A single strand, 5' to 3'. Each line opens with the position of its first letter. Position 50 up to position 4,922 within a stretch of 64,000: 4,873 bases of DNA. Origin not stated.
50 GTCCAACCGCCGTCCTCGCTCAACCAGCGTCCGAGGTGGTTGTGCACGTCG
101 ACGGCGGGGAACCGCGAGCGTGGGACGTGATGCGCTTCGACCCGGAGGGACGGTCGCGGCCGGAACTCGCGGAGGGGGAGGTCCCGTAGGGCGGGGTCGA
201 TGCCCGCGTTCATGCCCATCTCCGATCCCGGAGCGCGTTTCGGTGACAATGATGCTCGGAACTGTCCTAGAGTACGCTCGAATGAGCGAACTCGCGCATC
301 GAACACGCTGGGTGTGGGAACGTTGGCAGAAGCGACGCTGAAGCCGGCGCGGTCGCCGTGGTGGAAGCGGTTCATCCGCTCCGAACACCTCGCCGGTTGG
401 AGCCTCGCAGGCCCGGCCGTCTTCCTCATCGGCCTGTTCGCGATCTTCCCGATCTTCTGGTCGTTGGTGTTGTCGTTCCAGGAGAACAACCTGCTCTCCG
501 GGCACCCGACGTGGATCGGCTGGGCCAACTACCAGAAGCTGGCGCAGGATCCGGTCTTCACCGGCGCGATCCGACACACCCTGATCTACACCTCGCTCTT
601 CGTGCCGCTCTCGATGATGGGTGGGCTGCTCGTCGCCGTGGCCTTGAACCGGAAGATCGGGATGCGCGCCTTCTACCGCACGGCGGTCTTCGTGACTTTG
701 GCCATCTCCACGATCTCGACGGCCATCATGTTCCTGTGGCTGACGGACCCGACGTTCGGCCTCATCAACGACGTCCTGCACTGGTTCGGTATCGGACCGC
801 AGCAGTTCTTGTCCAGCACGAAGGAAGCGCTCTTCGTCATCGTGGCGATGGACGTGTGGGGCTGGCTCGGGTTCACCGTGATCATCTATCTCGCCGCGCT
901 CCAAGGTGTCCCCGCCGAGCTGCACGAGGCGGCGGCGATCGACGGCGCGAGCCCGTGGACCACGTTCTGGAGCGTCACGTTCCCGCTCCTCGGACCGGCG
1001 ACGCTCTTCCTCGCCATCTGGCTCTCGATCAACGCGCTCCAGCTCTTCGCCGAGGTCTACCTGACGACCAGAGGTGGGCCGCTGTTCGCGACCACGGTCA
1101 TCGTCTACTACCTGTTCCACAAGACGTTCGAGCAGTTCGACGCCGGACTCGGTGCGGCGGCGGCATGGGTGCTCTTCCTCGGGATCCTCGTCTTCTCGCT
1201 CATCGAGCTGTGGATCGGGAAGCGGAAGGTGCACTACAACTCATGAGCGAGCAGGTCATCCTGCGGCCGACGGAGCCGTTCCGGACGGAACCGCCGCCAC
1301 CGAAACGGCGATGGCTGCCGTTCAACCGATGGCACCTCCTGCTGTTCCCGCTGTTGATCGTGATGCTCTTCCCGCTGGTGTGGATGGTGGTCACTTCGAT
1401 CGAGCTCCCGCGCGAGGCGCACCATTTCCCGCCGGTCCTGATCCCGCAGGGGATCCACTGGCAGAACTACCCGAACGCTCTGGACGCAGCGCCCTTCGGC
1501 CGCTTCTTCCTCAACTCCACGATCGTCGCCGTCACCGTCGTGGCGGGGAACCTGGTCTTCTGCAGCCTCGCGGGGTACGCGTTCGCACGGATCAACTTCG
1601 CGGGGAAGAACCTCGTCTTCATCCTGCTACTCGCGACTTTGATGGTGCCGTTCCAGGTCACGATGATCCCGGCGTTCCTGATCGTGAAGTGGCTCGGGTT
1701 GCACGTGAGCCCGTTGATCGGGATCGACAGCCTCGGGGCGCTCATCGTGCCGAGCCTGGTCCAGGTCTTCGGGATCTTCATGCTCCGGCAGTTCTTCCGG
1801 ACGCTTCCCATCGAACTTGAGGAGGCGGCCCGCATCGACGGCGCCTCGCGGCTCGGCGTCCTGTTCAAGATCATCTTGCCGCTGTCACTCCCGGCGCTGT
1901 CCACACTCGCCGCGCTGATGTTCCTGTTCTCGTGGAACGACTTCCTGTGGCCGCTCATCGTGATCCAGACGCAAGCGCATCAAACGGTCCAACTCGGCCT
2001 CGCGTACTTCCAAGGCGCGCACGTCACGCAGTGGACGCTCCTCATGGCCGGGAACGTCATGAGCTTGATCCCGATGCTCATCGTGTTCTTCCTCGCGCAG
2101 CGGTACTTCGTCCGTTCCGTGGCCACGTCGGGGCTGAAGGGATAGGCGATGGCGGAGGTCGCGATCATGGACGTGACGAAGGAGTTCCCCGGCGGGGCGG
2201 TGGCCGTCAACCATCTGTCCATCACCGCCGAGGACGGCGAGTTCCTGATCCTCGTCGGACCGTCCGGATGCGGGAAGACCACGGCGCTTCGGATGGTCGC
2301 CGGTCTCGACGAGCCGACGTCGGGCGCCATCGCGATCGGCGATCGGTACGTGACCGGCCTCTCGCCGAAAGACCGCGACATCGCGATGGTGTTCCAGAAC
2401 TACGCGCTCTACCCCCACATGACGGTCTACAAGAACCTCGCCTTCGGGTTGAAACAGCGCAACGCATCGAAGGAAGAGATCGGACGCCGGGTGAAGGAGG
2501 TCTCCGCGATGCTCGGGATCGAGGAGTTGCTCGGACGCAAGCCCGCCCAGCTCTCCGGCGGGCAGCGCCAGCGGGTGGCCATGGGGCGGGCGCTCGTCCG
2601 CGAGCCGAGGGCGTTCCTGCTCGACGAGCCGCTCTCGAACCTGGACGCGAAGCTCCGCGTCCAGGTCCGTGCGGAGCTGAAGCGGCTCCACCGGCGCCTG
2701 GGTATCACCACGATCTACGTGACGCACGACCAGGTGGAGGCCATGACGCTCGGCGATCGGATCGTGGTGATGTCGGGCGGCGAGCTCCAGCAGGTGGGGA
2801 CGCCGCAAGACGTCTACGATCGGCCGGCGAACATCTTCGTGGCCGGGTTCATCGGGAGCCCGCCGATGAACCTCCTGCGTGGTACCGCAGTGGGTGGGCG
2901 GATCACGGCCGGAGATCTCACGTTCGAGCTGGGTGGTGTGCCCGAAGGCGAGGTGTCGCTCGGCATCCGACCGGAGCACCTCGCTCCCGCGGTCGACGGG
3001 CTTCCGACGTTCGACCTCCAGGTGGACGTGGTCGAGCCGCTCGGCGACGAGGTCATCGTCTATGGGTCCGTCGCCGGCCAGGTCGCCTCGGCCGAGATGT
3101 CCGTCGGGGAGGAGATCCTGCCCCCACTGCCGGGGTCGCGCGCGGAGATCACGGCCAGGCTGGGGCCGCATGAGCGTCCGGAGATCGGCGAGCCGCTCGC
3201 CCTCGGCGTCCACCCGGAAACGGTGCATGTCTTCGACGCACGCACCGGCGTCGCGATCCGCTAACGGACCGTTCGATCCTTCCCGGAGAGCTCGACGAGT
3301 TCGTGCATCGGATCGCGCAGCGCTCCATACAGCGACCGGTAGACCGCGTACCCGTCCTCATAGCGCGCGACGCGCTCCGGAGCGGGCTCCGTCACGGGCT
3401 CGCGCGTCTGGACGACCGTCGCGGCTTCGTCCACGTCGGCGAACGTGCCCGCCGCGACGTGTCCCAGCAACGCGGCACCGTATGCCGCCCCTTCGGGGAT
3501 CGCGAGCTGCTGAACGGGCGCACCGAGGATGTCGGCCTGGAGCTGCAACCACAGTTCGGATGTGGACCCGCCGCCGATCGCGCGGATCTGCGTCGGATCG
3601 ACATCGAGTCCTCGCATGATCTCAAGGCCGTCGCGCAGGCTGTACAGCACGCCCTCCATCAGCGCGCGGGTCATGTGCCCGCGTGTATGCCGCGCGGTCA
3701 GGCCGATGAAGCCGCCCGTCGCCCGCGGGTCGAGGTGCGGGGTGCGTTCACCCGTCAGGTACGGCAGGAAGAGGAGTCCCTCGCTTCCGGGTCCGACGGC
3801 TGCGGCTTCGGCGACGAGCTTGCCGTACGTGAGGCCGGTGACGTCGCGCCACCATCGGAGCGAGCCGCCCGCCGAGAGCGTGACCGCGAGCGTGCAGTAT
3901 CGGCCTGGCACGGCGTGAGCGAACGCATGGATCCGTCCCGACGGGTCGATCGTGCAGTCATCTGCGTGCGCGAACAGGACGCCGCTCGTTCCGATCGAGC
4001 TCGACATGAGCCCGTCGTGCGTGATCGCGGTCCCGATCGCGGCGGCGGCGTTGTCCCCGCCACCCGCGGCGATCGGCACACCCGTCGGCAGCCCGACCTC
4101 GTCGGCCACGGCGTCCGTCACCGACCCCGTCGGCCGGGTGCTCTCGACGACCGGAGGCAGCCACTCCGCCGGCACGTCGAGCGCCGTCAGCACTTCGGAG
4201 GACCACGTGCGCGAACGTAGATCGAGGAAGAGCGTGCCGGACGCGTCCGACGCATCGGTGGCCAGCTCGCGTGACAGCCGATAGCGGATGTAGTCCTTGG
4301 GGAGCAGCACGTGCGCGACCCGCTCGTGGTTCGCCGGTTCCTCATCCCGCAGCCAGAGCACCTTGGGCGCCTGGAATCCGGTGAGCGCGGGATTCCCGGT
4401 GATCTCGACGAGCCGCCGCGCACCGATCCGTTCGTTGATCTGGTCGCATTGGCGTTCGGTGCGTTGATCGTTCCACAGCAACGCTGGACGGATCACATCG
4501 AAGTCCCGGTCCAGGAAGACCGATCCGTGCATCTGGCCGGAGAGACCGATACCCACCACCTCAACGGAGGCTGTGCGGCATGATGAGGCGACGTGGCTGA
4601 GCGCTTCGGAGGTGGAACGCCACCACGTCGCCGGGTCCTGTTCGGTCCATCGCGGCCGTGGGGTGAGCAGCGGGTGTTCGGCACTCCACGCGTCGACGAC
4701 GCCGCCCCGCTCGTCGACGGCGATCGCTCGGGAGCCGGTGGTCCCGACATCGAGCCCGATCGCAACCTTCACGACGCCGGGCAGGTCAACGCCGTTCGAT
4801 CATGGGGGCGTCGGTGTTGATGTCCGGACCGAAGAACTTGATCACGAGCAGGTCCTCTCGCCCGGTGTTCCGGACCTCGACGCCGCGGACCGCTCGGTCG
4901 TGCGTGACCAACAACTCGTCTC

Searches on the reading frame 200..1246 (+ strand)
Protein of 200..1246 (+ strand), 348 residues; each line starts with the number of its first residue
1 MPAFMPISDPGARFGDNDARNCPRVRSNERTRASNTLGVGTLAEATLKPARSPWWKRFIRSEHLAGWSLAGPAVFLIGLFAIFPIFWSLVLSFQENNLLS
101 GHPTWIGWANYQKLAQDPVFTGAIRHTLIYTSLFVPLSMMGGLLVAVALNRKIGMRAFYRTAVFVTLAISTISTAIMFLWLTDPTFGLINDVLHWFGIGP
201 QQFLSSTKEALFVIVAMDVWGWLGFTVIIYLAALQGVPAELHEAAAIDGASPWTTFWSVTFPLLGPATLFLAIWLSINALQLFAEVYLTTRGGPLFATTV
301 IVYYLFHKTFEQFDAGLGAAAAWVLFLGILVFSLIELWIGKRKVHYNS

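Call 72: search_protein_families(library=pfam, proteins=[window:200-1246:+], max_evalue=0.0001)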
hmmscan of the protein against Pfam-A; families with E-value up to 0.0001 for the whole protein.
window:200-1246:+ (348 aa): 1 family
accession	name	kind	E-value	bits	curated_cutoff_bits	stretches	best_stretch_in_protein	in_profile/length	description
PF00528.27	BPD_transp_1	-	1.5e-18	67.7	26.4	1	140-342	3-181/184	Binding-protein-dependent transport system inner membrane component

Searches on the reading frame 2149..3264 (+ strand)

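Call 72: search_protein_families(library=pfam, proteins=[window:2149-3264:+], max_evalue=0.0001)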
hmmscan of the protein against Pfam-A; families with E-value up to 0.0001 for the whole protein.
window:2149-3264:+ (371 aa): 5 families
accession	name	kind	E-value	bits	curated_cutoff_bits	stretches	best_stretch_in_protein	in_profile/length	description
PF00005.33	ABC_tran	-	1.7e-31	110.1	25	1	21-162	2-136/137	ABC transporter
PF08402.16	TOBE_2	-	9.3e-09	35.7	21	0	271-333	1-65/76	TOBE domain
PF17912.7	OB_MalK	-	1.1e-08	36.2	27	1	236-278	1-53/53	MalK OB fold domain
PF17850.7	CysA_C_terminal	-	4.1e-05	24.5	29.7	0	241-278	1-41/43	CysA C-terminal regulatory domain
PF13304.12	AAA_21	-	7.4e-05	23.4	27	0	126-195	229-300/304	AAA domain, putative AbiEii toxin, Type IV TA system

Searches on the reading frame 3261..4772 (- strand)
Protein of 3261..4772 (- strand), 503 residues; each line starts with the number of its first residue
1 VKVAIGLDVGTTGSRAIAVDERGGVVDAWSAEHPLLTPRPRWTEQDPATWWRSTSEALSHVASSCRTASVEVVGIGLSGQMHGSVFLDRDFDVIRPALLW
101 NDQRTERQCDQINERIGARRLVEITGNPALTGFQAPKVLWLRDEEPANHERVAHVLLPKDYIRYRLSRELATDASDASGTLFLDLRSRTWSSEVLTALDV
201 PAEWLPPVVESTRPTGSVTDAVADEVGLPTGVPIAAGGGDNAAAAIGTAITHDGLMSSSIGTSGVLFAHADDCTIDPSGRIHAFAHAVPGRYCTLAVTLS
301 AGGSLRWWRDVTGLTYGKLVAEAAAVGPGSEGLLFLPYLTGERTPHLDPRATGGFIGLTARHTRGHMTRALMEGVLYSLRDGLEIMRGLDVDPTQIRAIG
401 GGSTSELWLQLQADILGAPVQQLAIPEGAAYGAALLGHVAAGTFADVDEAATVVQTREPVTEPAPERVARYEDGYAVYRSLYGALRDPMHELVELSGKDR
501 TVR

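Call 72: search_protein_families(library=pfam, proteins=[window:3261-4772:-], max_evalue=0.0001)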
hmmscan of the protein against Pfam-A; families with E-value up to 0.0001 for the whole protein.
window:3261-4772:- (503 aa): 2 families
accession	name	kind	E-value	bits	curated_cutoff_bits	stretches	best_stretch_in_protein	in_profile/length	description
PF00370.27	FGGY_N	-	1.5e-69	234.7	28.8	1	4-247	2-245/245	FGGY family of carbohydrate kinases, N-terminal domain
PF02782.22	FGGY_C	-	2.1e-35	122.7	27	1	257-441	2-198/198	FGGY family of carbohydrate kinases, C-terminal domain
